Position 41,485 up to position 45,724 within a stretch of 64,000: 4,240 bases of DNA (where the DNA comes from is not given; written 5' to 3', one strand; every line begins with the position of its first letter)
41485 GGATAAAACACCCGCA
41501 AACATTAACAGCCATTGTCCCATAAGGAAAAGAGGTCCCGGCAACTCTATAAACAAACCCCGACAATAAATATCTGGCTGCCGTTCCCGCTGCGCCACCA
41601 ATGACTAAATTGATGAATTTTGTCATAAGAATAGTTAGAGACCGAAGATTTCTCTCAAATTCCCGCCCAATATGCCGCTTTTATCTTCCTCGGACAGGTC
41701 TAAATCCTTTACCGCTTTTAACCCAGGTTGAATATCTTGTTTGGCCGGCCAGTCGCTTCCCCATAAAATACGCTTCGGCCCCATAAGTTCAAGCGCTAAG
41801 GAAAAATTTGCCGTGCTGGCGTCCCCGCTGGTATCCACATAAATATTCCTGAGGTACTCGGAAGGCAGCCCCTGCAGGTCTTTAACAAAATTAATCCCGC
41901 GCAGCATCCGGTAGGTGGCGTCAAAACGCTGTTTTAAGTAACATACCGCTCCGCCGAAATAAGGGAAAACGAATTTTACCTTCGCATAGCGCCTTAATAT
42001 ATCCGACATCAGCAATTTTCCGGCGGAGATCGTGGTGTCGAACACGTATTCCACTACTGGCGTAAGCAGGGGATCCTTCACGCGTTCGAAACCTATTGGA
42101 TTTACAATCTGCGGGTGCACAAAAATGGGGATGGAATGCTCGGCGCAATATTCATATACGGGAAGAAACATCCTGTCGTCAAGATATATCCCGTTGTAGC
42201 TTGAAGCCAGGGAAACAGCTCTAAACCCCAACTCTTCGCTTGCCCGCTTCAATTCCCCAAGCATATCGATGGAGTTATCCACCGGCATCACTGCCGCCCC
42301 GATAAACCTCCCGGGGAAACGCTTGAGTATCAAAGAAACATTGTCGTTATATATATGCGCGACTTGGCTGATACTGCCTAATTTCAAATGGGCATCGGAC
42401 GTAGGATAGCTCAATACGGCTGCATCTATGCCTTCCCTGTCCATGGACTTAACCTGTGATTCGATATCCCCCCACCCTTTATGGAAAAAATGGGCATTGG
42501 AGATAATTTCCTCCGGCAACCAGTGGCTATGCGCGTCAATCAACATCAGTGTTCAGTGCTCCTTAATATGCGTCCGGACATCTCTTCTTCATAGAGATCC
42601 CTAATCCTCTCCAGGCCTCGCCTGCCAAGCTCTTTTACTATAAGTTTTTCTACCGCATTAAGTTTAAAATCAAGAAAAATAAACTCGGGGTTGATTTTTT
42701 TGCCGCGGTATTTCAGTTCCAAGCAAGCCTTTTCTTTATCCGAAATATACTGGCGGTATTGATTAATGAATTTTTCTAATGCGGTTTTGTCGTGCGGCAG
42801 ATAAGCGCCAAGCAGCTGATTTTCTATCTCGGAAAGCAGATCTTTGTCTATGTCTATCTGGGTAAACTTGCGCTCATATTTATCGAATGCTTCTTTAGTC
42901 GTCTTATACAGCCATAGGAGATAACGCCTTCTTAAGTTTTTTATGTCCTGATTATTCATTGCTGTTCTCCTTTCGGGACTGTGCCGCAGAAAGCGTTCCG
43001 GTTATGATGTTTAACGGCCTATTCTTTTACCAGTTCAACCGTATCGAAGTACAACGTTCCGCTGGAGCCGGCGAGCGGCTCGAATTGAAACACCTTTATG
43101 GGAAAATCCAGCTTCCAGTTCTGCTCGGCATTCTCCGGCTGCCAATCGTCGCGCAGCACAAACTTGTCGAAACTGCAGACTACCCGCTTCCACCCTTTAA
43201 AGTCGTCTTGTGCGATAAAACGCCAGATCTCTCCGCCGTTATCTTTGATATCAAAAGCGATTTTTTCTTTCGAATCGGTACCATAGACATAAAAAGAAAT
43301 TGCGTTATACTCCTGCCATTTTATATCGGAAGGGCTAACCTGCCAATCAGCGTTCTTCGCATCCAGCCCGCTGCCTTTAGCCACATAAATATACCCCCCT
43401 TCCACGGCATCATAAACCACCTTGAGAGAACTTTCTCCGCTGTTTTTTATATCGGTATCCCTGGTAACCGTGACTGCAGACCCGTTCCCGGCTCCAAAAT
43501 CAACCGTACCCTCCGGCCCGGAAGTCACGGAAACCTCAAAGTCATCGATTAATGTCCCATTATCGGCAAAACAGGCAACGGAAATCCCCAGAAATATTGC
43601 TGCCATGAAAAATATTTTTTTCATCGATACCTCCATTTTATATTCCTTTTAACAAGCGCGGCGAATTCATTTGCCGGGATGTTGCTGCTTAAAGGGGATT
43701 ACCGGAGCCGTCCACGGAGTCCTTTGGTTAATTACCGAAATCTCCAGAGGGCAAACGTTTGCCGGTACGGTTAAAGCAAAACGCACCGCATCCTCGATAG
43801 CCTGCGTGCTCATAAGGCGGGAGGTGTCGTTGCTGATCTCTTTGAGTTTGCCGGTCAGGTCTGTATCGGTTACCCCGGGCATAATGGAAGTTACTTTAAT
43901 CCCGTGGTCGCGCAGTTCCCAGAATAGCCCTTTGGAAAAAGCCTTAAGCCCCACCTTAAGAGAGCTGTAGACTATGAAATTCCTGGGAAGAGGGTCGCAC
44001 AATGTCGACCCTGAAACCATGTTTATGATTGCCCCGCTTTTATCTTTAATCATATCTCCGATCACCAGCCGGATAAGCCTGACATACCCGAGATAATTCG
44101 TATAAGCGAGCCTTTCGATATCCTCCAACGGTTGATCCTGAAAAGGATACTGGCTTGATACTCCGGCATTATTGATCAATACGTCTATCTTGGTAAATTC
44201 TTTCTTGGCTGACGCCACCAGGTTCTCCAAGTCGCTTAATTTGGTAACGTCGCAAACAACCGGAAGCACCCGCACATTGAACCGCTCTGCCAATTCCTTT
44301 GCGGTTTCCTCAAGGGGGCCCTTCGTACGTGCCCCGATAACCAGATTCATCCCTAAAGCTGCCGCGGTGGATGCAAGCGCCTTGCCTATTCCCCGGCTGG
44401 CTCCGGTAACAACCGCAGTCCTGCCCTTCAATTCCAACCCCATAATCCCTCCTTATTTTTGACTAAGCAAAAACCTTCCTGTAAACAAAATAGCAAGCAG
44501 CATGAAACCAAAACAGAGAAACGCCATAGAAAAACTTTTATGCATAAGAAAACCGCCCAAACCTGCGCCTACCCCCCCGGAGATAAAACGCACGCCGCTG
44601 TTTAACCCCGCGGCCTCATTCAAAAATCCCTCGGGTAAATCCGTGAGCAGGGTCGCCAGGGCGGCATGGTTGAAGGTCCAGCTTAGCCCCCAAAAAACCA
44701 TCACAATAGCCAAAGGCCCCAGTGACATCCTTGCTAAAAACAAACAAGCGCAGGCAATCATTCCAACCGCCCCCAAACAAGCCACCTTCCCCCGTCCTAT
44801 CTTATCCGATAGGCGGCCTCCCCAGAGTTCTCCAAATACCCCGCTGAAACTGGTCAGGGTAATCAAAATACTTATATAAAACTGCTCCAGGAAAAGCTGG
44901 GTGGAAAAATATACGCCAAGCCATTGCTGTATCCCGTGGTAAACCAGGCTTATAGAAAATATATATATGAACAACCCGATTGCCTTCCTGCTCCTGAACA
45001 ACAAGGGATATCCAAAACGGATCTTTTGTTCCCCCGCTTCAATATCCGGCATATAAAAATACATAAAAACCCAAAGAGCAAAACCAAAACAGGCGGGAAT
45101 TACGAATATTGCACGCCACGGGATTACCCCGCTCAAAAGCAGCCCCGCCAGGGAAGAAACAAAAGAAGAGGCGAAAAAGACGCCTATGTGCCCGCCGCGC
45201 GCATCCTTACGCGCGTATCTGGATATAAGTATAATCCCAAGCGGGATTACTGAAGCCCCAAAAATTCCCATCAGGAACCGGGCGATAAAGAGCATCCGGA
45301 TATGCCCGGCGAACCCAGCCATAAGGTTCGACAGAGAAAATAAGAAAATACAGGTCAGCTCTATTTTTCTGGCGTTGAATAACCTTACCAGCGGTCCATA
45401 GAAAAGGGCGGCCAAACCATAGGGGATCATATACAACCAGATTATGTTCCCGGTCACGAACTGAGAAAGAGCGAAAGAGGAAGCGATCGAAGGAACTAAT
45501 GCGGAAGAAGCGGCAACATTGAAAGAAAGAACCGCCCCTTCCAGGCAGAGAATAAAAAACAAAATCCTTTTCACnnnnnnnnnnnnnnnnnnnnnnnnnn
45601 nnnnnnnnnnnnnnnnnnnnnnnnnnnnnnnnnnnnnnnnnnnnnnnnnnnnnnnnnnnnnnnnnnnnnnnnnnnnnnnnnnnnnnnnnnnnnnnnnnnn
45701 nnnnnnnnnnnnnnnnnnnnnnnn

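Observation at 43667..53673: Complete type II polyketide synthase cluster with non-standard accessory enzymes, apparently under PadR control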

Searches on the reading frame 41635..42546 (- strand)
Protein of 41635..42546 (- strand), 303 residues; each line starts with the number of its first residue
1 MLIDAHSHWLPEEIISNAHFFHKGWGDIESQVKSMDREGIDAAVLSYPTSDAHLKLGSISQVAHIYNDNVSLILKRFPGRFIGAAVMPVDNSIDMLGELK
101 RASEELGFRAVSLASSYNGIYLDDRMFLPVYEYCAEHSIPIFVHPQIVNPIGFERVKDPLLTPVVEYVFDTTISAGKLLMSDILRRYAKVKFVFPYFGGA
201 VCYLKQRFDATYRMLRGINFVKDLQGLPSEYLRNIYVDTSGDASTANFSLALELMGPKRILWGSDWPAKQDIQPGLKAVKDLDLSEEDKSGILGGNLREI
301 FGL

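Call 4: search_protein_families(library=pfam, proteins=[window:41635-42546:-], max_evalue=0.01)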
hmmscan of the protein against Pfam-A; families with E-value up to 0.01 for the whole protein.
window:41635-42546:- (303 aa): 1 family
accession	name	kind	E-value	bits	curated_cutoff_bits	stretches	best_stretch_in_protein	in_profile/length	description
PF04909.20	Amidohydro_2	-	1.8e-30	107.1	26.4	1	3-303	1-289/289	Amidohydrolase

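Call 42: search_protein_families(library=ncbifam, proteins=[window:41635-42546:-], max_evalue=0.001)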
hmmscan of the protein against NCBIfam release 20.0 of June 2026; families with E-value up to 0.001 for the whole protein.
window:41635-42546:- (303 aa): 0 families

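Call 43: search_solved_structures(query=window:41638-42546:-, max_evalue=0.001)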
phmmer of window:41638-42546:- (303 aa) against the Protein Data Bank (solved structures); distinct sequences matched with E-value up to 0.001: 43.
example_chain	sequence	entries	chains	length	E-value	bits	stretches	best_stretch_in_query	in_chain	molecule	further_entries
4icm_A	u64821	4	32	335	2.4e-26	96.1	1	31-302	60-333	5-carboxyvanillate decarboxylase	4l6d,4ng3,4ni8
4ign_A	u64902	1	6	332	5e-21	78.6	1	26-303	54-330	2-amino-3-carboxymuconate-6-semialdehyde decarboxylase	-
4igm_A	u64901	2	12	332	5.3e-21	78.6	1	26-303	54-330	2-amino-3-carboxymuconate-6-semialdehyde decarboxylase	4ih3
4ofc_A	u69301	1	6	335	5.5e-21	78.5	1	26-303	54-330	2-amino-3-carboxymuconate-6-semialdehyde decarboxylase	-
2wm1_A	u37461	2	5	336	5.6e-21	78.5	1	26-303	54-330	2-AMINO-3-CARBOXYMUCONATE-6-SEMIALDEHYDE DECARBOXYLASE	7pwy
4inf_A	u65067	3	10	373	7.8e-20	74.7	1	29-298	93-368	METAL-DEPENDENT HYDROLASE | 5-Carboxyvanillate Decarboxylase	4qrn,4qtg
4qs5_A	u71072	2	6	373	3.9e-19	72.4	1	29-298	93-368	Ligw2 Decarboxylase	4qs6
3s4t_A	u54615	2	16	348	6.8e-18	68.3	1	29-302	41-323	Amidohydrolase 2 | Gamma-resorcylate decarboxylase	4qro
4era_A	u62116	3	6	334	5e-17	65.5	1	27-302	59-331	2-amino-3-carboxymuconate 6-semialdehyde decarboxylase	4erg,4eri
3nur_A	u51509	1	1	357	6.2e-17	65.2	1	30-302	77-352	Amidohydrolase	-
8yt2_A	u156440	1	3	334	9.7e-17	64.6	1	27-302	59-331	2-amino-3-carboxymuconate 6-semialdehyde decarboxylase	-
4ifk_B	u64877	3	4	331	2.4e-16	63.3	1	27-302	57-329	2-amino-3-carboxymuconate 6-semialdehyde decarboxylase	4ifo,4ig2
2hbv_A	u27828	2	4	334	2.5e-16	63.2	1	27-302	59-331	2-amino-3-carboxymuconate 6-semialdehyde decarboxylase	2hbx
6mgs_A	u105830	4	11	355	3.1e-16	62.9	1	27-302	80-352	2-amino-3-carboxymuconate 6-semialdehyde decarboxylase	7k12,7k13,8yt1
6mgt_A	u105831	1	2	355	4.2e-16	62.5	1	27-302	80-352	2-amino-3-carboxymuconate 6-semialdehyde decarboxylase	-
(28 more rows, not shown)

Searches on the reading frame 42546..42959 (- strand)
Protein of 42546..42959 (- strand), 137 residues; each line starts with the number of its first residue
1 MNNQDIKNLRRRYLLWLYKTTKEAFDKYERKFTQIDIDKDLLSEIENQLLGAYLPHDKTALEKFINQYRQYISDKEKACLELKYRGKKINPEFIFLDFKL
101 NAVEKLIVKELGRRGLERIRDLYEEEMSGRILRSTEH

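Call 4: search_protein_families(library=pfam, proteins=[window:42546-42959:-], max_evalue=0.01)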
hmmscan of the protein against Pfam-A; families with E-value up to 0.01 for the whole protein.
window:42546-42959:- (137 aa): 0 families

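Call 42: search_protein_families(library=ncbifam, proteins=[window:42546-42959:-], max_evalue=0.001)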
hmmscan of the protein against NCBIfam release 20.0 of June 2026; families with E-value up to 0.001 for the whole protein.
window:42546-42959:- (137 aa): 0 families

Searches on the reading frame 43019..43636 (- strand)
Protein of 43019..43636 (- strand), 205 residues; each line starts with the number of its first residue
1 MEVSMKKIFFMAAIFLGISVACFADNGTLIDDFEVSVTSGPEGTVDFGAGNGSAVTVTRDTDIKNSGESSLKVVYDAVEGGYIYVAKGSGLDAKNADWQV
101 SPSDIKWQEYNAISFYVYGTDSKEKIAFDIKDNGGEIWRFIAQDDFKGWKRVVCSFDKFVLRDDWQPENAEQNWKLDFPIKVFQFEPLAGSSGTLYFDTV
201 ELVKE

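Call 4: search_protein_families(library=pfam, proteins=[window:43019-43636:-], max_evalue=0.01)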
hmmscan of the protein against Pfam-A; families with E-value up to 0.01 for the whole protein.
window:43019-43636:- (205 aa): 1 family
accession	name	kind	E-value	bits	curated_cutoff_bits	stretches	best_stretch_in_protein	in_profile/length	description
PF03425.19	CBM_11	-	3.3e-17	63.6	27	1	28-203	13-180/182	Carbohydrate binding domain (family 11)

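Call 42: search_protein_families(library=ncbifam, proteins=[window:43019-43636:-], max_evalue=0.001)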
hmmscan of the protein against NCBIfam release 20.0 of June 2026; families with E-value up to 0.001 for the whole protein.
window:43019-43636:- (205 aa): 0 families

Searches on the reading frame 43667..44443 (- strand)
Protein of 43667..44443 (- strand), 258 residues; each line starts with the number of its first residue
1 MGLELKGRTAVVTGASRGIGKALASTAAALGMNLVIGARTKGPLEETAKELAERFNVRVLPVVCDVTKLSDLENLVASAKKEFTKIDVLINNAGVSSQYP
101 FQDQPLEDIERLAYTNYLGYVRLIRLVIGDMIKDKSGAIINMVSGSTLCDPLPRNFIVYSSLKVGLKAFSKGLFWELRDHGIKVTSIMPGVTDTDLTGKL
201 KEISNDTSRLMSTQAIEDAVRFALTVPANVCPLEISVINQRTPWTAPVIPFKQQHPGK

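Call 4: search_protein_families(library=pfam, proteins=[window:43667-44443:-], max_evalue=0.01)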
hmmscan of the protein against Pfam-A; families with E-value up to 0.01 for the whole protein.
window:43667-44443:- (258 aa): 6 families
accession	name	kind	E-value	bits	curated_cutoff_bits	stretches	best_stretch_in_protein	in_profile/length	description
PF00106.31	adh_short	-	8e-50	169.5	26.6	1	9-202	2-192/195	short chain dehydrogenase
PF13561.12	adh_short_C2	-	1.5e-33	116.8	27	1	14-206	1-190/236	Enoyl-(Acyl carrier protein) reductase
PF08659.16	KR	-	4.9e-11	43.3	22.6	1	9-126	2-122/180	KR domain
PF23441.1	SDR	-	8.7e-08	32.3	27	1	60-197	61-199/258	SDR-like rossmann domain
PF02826.25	2-Hacid_dh_C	-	0.0019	18.1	25.1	1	2-54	31-82/178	D-isomer specific 2-hydroxyacid dehydrogenase, NAD binding domain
PF01370.27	Epimerase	-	0.0041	17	20.9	1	11-126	2-101/240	NAD dependent epimerase/dehydratase family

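Call 42: search_protein_families(library=ncbifam, proteins=[window:43667-44443:-], max_evalue=0.001)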
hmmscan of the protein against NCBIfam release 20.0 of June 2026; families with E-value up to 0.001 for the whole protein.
window:43667-44443:- (258 aa): 225 families (the best 25 are shown)
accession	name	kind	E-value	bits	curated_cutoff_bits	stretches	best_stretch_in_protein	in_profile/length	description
NF005806.0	PRK07666.1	equivalog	6.8e-41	140.1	286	1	4-227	4-224/239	3-ketoacyl-ACP reductase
NF005594.0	PRK07326.1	equivalog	1.6e-39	135.9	271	1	5-241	4-233/237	SDR family oxidoreductase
NF005559.1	PRK07231.1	subfamily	2.3e-38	132.1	215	1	5-208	2-202/249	glucose 1-dehydrogenase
NF004825.0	PRK06181.1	equivalog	2.2e-37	128.8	215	1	5-197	4-193/268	SDR family oxidoreductase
NF005878.0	PRK07825.1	subfamily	3.7e-37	128.2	287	1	4-220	6-213/278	short chain dehydrogenase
NF005672.0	PRK07454.1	equivalog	4.9e-36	124.1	234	1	7-227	6-224/241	SDR family oxidoreductase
NF004198.0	PRK05653.1-3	equivalog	3.6e-34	118.3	296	1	5-202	5-199/248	3-oxoacyl-ACP reductase FabG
NF040690.1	mycolate_SDR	equivalog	6.9e-34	117.5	380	1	8-193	9-190/265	mycolate reductase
TIGR01830.1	3oxo_ACP_reduc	equivalog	7.6e-34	117.5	297.75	1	10-206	1-195/239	3-oxoacyl-[acyl-carrier-protein] reductase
NF006070.0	PRK08213.1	subfamily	1.2e-33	116.7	279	1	4-202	9-209/259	gluconate 5-dehydrogenase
NF004824.0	PRK06180.1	subfamily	4.5e-33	114.6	298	1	8-200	5-191/279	oxidoreductase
NF005495.0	PRK07109.1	subfamily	4.6e-33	114.9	264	1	5-201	6-201/334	SDR family oxidoreductase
NF004521.0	PRK05866.1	equivalog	6.5e-33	114.1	368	1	3-233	36-265/294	SDR family oxidoreductase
NF005067.0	PRK06484.1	equivalog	4.2e-32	111.4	713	1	6-201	8-200/524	short chain dehydrogenase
NF009466.0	PRK12826.1-2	subfamily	4.7e-32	111.4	222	1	8-208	4-204/248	3-oxoacyl-ACP reductase FabG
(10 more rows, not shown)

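Call 44: search_solved_structures(query=window:43670-44443:-, max_evalue=1e-25)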
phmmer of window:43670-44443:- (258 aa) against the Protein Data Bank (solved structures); distinct sequences matched with E-value up to 1e-25: 4.
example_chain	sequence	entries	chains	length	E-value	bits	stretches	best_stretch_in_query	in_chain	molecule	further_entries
2jah_A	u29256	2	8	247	1.4e-28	103.3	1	4-235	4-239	CLAVULANIC ACID DEHYDROGENASE | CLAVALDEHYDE DEHYDROGENASE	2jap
5vps_A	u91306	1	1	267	1.9e-26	96.3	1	2-197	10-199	Short-chain dehydrogenase/reductase SDR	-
1vl8_A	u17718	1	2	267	3.9e-26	95.3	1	4-198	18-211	Gluconate 5-dehydrogenase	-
2hq1_A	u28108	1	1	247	4.1e-26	95.2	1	3-201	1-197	Glucose/ribitol dehydrogenase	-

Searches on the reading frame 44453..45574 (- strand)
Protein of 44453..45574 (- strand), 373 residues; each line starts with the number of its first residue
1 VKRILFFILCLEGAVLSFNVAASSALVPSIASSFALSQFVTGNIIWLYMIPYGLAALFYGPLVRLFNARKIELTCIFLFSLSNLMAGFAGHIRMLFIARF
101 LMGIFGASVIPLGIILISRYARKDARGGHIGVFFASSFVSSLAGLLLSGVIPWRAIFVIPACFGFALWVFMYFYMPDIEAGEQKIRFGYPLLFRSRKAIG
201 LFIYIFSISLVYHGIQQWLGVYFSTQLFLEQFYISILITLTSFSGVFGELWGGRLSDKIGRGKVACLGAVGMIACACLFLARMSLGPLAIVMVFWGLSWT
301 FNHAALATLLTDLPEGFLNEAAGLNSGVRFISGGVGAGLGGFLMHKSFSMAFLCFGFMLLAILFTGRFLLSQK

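Call 4: search_protein_families(library=pfam, proteins=[window:44453-45574:-], max_evalue=0.01)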
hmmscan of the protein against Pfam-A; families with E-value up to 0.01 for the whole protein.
window:44453-45574:- (373 aa): 3 families
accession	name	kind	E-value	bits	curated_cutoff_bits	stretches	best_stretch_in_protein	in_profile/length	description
PF07690.21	MFS_1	-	1.1e-45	156.5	33.4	2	14-337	6-347/347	Major Facilitator Superfamily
PF00083.30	Sugar_tr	-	3.3e-05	23.4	22.3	1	31-173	38-190/452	Sugar (and other) transporter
PF03137.26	OATP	-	0.0031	16.3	25.8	1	92-150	133-191/545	Organic Anion Transporter Polypeptide (OATP) family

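Call 42: search_protein_families(library=ncbifam, proteins=[window:44453-45574:-], max_evalue=0.001)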
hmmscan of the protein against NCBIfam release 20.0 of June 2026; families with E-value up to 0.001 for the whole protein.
window:44453-45574:- (373 aa): 24 families
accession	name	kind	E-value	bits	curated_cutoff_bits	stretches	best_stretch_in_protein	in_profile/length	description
TIGR00880.1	2_A_01_02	superfamily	2.4e-17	63.3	131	2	48-177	3-140/141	multidrug resistance protein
TIGR00895.1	2A0115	subfamily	3.9e-14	52.4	418.55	2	17-177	30-194/398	aromatic acid/H+ symport family MFS transporter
TIGR00893.1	2A0114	subfamily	3.9e-13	49.1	395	1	24-178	14-172/399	D-galactonate transporter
TIGR00711.1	efflux_EmrB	subfamily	5.7e-13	48.4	230.2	1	19-206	17-207/485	DHA2 family efflux MFS transporter permease subunit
TIGR00881.1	2A0104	subfamily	9.7e-12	44.6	407.75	2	24-171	15-169/379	phosphoglycerate transporter protein PgtP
NF002921.0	PRK03545.1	equivalog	1.7e-11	43.7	401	1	24-350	33-362/396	sugar transporter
NF007498.0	PRK10091.1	equivalog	1.2e-09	37.7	499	1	24-370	23-374/390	MFS transporter AraJ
TIGR00710.1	efflux_Bcr_CflA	subfamily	1.4e-09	37.9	200.9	1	24-300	25-310/385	Bcr/CflA family efflux MFS transporter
NF008270.1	PRK11043.1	equivalog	2.3e-09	36.9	430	1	37-201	38-209/382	purine nucleoside transporter PunC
NF008654.0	PRK11652.1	equivalog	9.7e-09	34.6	479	1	27-279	32-289/397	multidrug efflux MFS transporter EmrD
NF000031.1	MFS_efflux_LmrA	exception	6.6e-08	31.7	850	1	14-161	41-193/484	lincomycin efflux MFS transporter Lmr(A)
NF041041.1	FslD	exception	8.4e-08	31.8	500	1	25-214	31-228/396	rhizoferrin import MFS transporter FslD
TIGR00886.1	2A0108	subfamily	1.5e-07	30.8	311.7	1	14-304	10-336/368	NarK family nitrate/nitrite MFS transporter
NF053813.1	MFS_TcaB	equivalog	2.7e-07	29.7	475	1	8-185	10-191/396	putative multidrug effflux MFS transporter TcaB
NF008314.0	PRK11102.1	equivalog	1.2e-06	28.1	303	1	4-360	10-382/396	Bcr/CflA family multidrug efflux MFS transporter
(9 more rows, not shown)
